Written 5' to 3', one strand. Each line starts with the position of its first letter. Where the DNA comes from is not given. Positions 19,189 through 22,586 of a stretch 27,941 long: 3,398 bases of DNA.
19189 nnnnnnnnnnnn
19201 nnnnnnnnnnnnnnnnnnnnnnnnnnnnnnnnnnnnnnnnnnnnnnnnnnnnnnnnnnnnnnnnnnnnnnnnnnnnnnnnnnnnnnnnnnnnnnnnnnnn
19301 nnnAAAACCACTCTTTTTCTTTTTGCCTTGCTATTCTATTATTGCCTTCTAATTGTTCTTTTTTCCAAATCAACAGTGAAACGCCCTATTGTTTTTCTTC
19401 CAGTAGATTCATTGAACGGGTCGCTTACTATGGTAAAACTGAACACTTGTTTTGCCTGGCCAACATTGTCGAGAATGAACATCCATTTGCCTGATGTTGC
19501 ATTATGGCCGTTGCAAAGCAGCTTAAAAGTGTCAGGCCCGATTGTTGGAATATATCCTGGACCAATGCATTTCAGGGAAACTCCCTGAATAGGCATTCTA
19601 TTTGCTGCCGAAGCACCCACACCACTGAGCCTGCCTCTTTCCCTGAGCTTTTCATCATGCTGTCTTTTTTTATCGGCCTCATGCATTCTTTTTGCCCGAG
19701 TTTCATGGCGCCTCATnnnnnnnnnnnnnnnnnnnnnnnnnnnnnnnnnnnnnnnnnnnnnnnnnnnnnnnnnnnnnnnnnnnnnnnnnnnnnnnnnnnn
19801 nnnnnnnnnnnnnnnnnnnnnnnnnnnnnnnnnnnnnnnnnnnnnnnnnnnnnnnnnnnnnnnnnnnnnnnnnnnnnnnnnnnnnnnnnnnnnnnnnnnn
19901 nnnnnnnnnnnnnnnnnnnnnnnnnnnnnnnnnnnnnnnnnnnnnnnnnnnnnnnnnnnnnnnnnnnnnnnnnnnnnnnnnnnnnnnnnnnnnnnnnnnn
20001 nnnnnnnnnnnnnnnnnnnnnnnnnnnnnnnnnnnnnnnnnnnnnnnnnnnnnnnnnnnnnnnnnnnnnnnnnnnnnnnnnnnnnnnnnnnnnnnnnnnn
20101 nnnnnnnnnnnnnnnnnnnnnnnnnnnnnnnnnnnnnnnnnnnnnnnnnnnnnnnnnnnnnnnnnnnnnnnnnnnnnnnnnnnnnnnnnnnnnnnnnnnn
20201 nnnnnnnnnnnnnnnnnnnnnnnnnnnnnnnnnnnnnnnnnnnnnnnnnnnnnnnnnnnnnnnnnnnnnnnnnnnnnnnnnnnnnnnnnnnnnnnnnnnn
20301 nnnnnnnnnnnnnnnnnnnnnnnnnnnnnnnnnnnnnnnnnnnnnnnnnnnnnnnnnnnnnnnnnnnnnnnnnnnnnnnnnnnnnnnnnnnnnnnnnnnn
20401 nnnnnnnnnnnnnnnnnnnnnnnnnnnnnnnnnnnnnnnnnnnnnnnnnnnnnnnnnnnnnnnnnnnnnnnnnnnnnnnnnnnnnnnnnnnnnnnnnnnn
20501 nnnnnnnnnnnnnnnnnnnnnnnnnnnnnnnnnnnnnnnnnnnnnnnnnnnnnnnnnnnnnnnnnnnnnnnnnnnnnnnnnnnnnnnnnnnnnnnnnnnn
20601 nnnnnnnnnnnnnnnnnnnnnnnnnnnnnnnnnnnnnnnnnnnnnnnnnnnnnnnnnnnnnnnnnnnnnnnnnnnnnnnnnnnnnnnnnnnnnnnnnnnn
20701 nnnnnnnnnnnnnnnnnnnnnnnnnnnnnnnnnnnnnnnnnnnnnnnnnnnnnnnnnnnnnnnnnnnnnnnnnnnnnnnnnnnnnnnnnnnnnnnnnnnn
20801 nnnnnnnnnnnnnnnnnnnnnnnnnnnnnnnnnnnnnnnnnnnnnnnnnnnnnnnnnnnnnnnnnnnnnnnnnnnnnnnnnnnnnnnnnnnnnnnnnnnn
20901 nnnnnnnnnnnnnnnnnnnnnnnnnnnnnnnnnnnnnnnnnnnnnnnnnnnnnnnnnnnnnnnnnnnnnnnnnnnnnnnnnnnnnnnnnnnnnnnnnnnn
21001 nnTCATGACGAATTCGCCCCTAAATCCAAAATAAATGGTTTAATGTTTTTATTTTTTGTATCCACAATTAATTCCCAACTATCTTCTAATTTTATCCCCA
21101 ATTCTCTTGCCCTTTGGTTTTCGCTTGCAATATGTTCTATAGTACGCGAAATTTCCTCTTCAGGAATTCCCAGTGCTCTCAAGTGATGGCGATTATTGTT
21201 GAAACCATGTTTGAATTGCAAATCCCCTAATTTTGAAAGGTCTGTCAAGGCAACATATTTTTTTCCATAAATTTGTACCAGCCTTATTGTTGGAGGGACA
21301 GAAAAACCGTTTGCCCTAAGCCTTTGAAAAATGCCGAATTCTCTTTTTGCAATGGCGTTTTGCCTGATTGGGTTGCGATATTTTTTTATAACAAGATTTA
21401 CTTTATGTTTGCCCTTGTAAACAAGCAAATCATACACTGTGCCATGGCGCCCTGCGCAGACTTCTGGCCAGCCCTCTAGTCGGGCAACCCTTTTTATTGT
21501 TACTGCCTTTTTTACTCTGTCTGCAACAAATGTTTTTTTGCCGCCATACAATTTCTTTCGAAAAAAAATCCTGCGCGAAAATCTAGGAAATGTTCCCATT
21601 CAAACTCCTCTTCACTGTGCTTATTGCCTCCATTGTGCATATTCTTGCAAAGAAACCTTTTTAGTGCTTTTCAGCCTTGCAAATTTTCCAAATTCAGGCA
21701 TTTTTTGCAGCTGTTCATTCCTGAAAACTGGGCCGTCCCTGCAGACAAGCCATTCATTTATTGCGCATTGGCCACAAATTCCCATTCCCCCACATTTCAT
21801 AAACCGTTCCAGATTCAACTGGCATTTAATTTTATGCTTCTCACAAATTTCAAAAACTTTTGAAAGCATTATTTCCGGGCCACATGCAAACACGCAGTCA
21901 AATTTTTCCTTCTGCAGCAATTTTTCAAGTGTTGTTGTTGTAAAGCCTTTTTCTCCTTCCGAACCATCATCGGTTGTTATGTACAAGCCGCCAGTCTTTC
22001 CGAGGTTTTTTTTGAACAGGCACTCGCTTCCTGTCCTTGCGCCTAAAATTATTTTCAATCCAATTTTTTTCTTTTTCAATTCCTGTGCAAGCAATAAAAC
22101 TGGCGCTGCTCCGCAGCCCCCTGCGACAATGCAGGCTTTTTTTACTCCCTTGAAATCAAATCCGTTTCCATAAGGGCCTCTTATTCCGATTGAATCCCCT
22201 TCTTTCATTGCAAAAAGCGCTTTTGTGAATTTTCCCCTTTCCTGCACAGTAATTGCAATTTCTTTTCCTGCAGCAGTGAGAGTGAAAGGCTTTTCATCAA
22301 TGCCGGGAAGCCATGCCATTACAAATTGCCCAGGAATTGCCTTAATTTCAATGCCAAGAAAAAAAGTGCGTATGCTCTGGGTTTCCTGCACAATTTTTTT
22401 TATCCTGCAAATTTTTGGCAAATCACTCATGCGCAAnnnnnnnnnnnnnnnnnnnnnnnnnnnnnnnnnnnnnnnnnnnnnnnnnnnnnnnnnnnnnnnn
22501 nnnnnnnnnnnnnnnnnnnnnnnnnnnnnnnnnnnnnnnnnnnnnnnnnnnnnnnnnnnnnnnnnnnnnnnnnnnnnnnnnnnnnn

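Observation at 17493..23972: Five Arg-rich orphan ORFs inserted one by one between the genes of a de novo pyrimidine operon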

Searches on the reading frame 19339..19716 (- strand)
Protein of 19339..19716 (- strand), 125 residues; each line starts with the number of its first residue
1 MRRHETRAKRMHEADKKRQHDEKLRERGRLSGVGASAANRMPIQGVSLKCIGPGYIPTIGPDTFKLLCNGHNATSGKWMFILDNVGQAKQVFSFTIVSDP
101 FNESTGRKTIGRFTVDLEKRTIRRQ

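Call 3: search_protein_families(library=pfam, proteins=[window:19339-19716:-], max_evalue=1)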
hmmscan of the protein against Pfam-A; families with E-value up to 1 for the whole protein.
window:19339-19716:- (125 aa): 0 families

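Call 4: search_protein_families(library=ncbifam, proteins=[window:19339-19716:-], max_evalue=1)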
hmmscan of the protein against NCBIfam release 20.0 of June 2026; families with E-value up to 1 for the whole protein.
window:19339-19716:- (125 aa): 0 families

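Call 23: search_protein_families(library=phrogs, proteins=[window:19339-19716:-], max_evalue=1)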
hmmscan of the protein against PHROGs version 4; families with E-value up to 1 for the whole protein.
window:19339-19716:- (125 aa): 0 families

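Call 24: search_protein_families(library=padloc, proteins=[window:19339-19716:-], max_evalue=1)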
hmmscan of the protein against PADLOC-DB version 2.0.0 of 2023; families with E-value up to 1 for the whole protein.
window:19339-19716:- (125 aa): 0 families

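Call 72: search_solved_structures(query=A2, max_evalue=10)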
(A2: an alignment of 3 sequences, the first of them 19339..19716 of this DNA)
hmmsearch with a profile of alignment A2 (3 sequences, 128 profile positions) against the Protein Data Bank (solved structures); distinct sequences matched with E-value up to 10: 12.
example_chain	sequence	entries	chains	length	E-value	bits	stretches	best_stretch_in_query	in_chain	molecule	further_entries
6f0q_A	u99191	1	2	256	9.5e-05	25.7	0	31-77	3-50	Pizza6-AYW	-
3wwa_A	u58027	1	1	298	0.00036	23.9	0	31-76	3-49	Pizza7H protein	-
7zcj_A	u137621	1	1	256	0.00046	23.5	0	31-77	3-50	Pizza6-TNH-TSH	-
6f0s_A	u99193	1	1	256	0.00079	22.8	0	31-77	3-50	Pizza6-SYW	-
7zph_A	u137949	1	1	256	0.001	22.4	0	33-76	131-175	Pizza6-TNK-RSH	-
3ww9_A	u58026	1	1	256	0.0017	21.7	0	31-77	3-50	pizza6 protein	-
7zqg_A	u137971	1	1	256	0.0019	21.5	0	34-77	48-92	Pizza6-KSH-TSH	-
7zq2_A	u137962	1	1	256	0.0021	21.4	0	34-77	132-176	Pizza6-RSH-TSH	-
6rej_A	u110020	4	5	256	0.0092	19.3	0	31-77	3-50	Pizza6-SH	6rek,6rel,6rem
6qsd_A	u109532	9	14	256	0.013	18.8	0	31-77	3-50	Pizza6S | Pizza6-S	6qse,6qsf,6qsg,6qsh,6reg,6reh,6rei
3ww8_A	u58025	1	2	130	0.44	13.9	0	31-77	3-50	Pizza3 protein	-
9qe0_E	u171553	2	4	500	2.8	11.3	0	7-56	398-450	JetA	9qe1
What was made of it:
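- Tried and rejected: X3 profile hits to designed 'Pizza' beta-propellers (call 72).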

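Call 78: search_dna_similar(query=window:19339-19716:-, collection=phages, mode=protein, max_evalue=0.01, max_rows=5)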
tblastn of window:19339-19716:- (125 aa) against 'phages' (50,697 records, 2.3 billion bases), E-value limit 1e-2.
No match.

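Call 83: find_encoding_contigs(protein=window:19339-19716:-, flank=6000, max_places=4)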
Protein window:19339-19716:- (125 aa): 2 contigs read that carry it; 2 places shown.
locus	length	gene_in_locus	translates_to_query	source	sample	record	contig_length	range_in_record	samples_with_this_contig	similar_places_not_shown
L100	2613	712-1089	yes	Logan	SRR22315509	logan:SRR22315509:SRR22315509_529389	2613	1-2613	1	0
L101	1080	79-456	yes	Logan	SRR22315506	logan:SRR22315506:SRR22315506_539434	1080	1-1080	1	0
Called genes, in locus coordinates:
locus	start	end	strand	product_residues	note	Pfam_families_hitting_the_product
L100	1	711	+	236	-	?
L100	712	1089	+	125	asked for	-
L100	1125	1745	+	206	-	-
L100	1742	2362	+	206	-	PF00156:Pribosyltran (weak)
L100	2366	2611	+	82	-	?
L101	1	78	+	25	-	?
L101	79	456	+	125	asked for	-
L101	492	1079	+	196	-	?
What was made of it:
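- Checked: Two independent Logan assemblies (SRR22315509 and SRR22315506) carry the same X3-X4 arrangement; the longer one continues into pyrE and the start of X5 (call 83).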

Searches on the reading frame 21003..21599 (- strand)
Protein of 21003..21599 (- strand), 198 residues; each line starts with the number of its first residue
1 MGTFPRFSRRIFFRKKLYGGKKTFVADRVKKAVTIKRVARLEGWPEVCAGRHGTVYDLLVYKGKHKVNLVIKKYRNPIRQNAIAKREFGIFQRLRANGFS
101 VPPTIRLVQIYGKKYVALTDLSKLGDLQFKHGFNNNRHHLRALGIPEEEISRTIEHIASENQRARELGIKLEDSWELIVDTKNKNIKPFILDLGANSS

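Call 3: search_protein_families(library=pfam, proteins=[window:21003-21599:-], max_evalue=1)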
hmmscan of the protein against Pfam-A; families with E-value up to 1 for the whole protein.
window:21003-21599:- (198 aa): 1 family
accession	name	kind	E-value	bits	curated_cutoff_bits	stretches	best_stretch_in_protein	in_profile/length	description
PF06293.20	Kdo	-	0.1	12.5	21.3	1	52-105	27-79/207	Lipopolysaccharide kinase (Kdo/WaaP) family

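Call 4: search_protein_families(library=ncbifam, proteins=[window:21003-21599:-], max_evalue=1)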
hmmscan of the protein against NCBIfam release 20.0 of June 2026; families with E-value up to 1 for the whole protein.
window:21003-21599:- (198 aa): 0 families

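Call 13: find_homologous_proteins(query=window:21003-21599:-, max_evalue=0.001)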
Query window:21003-21599:- (198 aa): 3 proteins with E <= 0.001 among 133 candidates.
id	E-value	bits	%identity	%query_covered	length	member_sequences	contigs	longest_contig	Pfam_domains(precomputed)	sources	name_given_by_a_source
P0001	6.3e-128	442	100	100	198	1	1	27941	-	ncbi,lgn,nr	ncbi:MAG: hypothetical protein PHD95_03485 [Candidatus ainarchaeum sp.]|nr:hypothetical protein [Can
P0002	9.3e-71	255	63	97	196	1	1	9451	-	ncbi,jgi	jgi:hypothetical protein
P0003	3.2e-33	133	43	89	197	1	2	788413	-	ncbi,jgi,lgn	ncbi:MAG: hypothetical protein WCW44_02910 [archaeon]|jgi:hypothetical protein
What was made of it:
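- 21003..21599 (-): X2: minimal protein-kinase-like fold (residues about 55-198) behind a disordered basic N-tail (1-54). Only 3 clusters in 5.8e9 proteins (call 13).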

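Call 14: find_encoding_contigs(protein=P0003, flank=10000, max_places=4)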
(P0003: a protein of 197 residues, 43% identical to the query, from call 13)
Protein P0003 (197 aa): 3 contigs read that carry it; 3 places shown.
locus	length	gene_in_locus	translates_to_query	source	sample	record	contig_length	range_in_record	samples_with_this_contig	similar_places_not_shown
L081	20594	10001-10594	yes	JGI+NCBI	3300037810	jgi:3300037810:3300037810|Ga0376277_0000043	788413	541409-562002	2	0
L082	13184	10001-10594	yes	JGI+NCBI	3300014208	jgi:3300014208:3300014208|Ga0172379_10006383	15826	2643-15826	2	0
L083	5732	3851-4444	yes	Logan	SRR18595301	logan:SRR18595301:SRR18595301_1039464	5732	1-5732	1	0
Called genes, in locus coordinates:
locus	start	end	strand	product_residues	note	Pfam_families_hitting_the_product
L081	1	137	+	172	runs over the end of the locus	PF00293:NUDIX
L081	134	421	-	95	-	PF01936:NYN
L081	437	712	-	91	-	PF01936:NYN (weak)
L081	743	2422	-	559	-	-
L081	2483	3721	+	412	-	PF00710:Asparaginase, PF17763:Asparaginase_C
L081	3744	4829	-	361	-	-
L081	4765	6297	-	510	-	PF01935:DUF87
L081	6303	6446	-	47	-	-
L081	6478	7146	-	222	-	PF00702:Hydrolase, PF12710:HAD, PF13419:HAD_2, PF13242:Hydrolase_like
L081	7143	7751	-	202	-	PF00702:Hydrolase, PF13419:HAD_2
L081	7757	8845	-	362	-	PF09376:NurA (weak)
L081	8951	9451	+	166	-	-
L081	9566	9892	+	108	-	-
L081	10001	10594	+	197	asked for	-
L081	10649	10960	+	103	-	PF01022:HTH_5, PF01978:TrmB (weak)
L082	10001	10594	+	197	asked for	-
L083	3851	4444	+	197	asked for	-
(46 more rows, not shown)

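Call 23: search_protein_families(library=phrogs, proteins=[window:21003-21599:-], max_evalue=1)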
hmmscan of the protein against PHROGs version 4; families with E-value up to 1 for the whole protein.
window:21003-21599:- (198 aa): 1 family
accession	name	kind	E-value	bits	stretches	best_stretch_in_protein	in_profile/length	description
phrog_35161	-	unknown function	0.066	14.5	1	124-172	7-52/78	-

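Call 24: search_protein_families(library=padloc, proteins=[window:21003-21599:-], max_evalue=1)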
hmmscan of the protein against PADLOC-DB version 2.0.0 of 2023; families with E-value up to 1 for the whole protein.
window:21003-21599:- (198 aa): 0 families

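Call 26: search_solved_structures(query=window:21003-21599:-, max_evalue=10, show_alignments=2)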
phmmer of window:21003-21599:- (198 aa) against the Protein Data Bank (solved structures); distinct sequences matched with E-value up to 10: 0.

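Call 40: predict_structure(alignment_id=A1)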
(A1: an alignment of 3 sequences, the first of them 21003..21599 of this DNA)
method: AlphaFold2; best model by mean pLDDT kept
length: 198 residues; sequences in the alignment: 3
mean_pLDDT: 65.6   pTM: 0.66
mean pLDDT of the five models: 65.6, 63.8, 63.5, 60.5, 49.9
residues with pLDDT >= 90: 27; 70-90: 88; 50-70: 27; < 50: 56
segments of 3 or more residues with pLDDT < 50: 1-54
pLDDT, mean of each block of 10 residues (from residue 1): 31 25 25 30 29 55 58 77 87 91 83 80 71 66 87 91 88 82 88 68
secondary structure, 60 per line:
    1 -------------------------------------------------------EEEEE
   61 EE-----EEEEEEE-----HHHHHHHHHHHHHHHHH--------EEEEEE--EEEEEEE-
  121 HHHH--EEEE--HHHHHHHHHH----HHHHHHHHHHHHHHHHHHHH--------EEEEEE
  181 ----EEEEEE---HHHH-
elements in order: E56-62 E68-74 H80-96 E105-110 E113-119 H121-124 E127-130 H133-142 H147-166 E175-180 E185-190 H194-197
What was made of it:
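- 21003..21599 (-): AlphaFold core pLDDT mostly 70-91, dipping below 70 at a few blocks (call 40).
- On Protein-kinase-like superfamily - X2: The AlphaFold core (residues 55-198) has pLDDT mostly 70-91, with dips below 70 (call 40).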

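Call 44: fold_search(model_id=the predicted structure, library=pdb)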
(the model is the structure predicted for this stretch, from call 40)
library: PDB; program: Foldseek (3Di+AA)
matches with E <= 10: 1530; with E <= 0.001: 0
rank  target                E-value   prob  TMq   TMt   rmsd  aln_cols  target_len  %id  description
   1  4iwp                  1.1e-02  0.99  0.47  0.17   4.7       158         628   15  Crystal structure and mechanism of activation of TBK1 (released 2013-03-13)
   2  4neu_A                1.3e-02  0.99  0.47  0.35   6.9       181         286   16  X-ray structure of Receptor Interacting Protein 1 (RIP1)kinase domain with a 1-aminoisoquinoline inhibitor (released 2013-11-20)
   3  4neu_B                2.2e-02  0.99  0.47  0.36   6.9       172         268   17  X-ray structure of Receptor Interacting Protein 1 (RIP1)kinase domain with a 1-aminoisoquinoline inhibitor (released 2013-11-20)
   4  6cje                  2.5e-02  0.99  0.46  0.36   5.0       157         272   15  Crystal Structure of Mnk2-D228G in complex with Inhibitor (released 2018-05-09)
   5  5kz8_B                2.5e-02  0.84  0.37  0.27   5.9       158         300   17  Mark2 complex with 7-[(1S)-1-(4-fluorophenyl)ethyl]-5,5-dimethyl-2-(3-pyridylamino)pyrrolo[2,3-d]pyrimidin-6-one (released 2017-05-31)
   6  2hw7                  2.7e-02  0.87  0.39  0.30  13.7       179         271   15  Crystal Structure of Mnk2-D228G in complex with Staurosporine (released 2006-08-29)
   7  7o7i                  2.8e-02  0.97  0.47  0.28   7.2       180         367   13  Crystal structure of the human HIPK3 kinase domain (released 2021-11-24)
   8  5s7i_B                3.0e-02  0.66  0.32  0.24   7.6       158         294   16  XChem group deposition -- Crystal Structure of human ACVR1 in complex with FM010928a (released 2021-06-23)
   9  4ix3_B                3.2e-02  0.96  0.48  0.30  11.3       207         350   15  Crystal structure of a Stt7 homolog from Micromonas algae (released 2013-10-02)
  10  6zxd_z                3.2e-02  0.93  0.38  0.28   6.2       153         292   16  Cryo-EM structure of a late human pre-40S ribosomal subunit - State F1 (released 2020-12-02)
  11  2buj_A                3.4e-02  0.63  0.33  0.25   6.8       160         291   17  Crystal structure of the human Serine-threonine Kinase 16 in complex with staurosporine (released 2005-07-05)
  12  7vnx                  3.6e-02  0.82  0.35  0.33   8.9       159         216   14  Crystal structure of TkArkI (released 2022-05-04)
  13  6bl8_A                4.1e-02  0.96  0.44  0.34   4.8       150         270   12  Predicting the Conformational Variability of Abl Tyrosine Kinase Using Molecular Dynamics Simulations and Markov State (released 2018-03-07)
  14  7p1l_B                4.1e-02  0.80  0.36  0.26   6.0       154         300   17  The MARK3 Kinase Domain Bound To AA-CS-1-008 (released 2021-07-14)
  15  5drb                  4.1e-02  0.75  0.35  0.28   6.5       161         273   16  Crystal structure of WNK1 in complex with WNK463 (released 2016-09-07)
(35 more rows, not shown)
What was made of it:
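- Closest known: Small atypical kinases of the protein-kinase-like superfamily. Same: Fold match to RIO2, ArkI, CtkA and eukaryotic-type kinases (call 44).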

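Call 65: find_related_loci(query=A1, collection=viral_contigs, flank=5000)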
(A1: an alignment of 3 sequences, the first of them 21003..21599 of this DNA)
Query A1 (198 aa) in viral_contigs; peptide patterns used: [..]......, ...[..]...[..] (x = any residue, [..] = any of these).
82 stretches matched a pattern, but none encodes a relative of the query by tblastn (E <= 1e-3).

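Call 102: fold_search(model_id=the predicted structure, library=viral)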
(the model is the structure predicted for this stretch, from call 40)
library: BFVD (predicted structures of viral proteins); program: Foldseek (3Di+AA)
matches with E <= 10: 673; with E <= 0.001: 0
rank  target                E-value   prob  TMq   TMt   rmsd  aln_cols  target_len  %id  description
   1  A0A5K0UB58            3.1e-03  0.94  0.37  0.14  19.8       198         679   13  Serine/threonine protein kinase [Yasminevirus sp. GU-2018]
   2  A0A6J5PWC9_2          1.1e-02  0.96  0.37  0.08   7.8       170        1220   15  ADP ribosyltransferase [uncultured Caudovirales phage]
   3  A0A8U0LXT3            1.3e-02  0.51  0.27  0.14  19.8       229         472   14  (no name in the UniProt tables at hand)
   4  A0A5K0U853            1.5e-02  0.92  0.41  0.16  11.9       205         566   10  non-specific serine/threonine protein kinase [Yasminevirus sp. GU-2018]
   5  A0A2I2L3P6            1.6e-02  0.99  0.46  0.46   4.9       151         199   14  Serine/Threonine protein kinase [Orpheovirus IHUMI-LCC2]
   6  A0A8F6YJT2            2.0e-02  0.93  0.37  0.19   7.0       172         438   16  Putative phosphotransferase [Rhinella marina erythrocytic-like virus]
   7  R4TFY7                2.2e-02  0.82  0.34  0.27   8.8       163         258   15  (no name in the UniProt tables at hand)
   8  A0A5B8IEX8            2.2e-02  0.60  0.26  0.08  16.7       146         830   10  Uncharacterized protein [Mimiviridae sp. ChoanoV1]
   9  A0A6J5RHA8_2          2.5e-02  0.80  0.38  0.09  19.4       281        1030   14  2'-5' RNA ligase superfamily [uncultured Caudovirales phage]
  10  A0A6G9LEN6            3.0e-02  0.87  0.39  0.35  12.8       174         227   14  (no name in the UniProt tables at hand)
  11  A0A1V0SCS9            3.2e-02  0.57  0.32  0.19  19.1       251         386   12  non-specific serine/threonine protein kinase [Indivirus ILV1]
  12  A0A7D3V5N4            4.0e-02  0.92  0.40  0.20   5.0       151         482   15  Tyrosine protein kinase [Fadolivirus FV1/VV64]
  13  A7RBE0                4.5e-02  0.91  0.44  0.34   8.9       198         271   14  (no name in the UniProt tables at hand)
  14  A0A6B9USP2            5.1e-02  0.77  0.43  0.11  22.1       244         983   14  (no name in the UniProt tables at hand)
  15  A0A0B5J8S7            5.1e-02  0.69  0.39  0.34  13.4       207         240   13  Casein kinase [Pandoravirus inopinatum]
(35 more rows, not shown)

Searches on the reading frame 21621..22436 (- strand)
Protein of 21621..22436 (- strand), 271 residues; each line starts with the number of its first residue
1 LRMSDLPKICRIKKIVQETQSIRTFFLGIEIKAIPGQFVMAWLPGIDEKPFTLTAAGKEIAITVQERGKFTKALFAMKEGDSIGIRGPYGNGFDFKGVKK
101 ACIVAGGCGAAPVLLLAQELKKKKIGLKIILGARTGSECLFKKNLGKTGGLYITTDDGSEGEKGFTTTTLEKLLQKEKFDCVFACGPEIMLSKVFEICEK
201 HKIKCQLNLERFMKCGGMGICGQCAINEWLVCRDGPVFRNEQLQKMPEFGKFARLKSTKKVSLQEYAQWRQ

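Call 5: search_protein_families(library=pfam, proteins=[window:21621-22436:-], max_evalue=0.001)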
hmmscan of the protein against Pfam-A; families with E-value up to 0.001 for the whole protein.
window:21621-22436:- (271 aa): 3 families
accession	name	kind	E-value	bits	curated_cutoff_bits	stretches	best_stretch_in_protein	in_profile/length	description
PF10418.14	DHODB_Fe-S_bind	-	5.1e-09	36.1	23.9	1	210-243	1-40/41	Iron-sulfur cluster binding domain of dihydroorotate dehydrogenase B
PF00175.26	NAD_binding_1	-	4.1e-05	24.6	22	1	104-193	2-106/109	Oxidoreductase NAD-binding domain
PF00970.30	FAD_binding_6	-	0.00026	21.7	21.1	1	31-91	28-96/99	Oxidoreductase FAD-binding domain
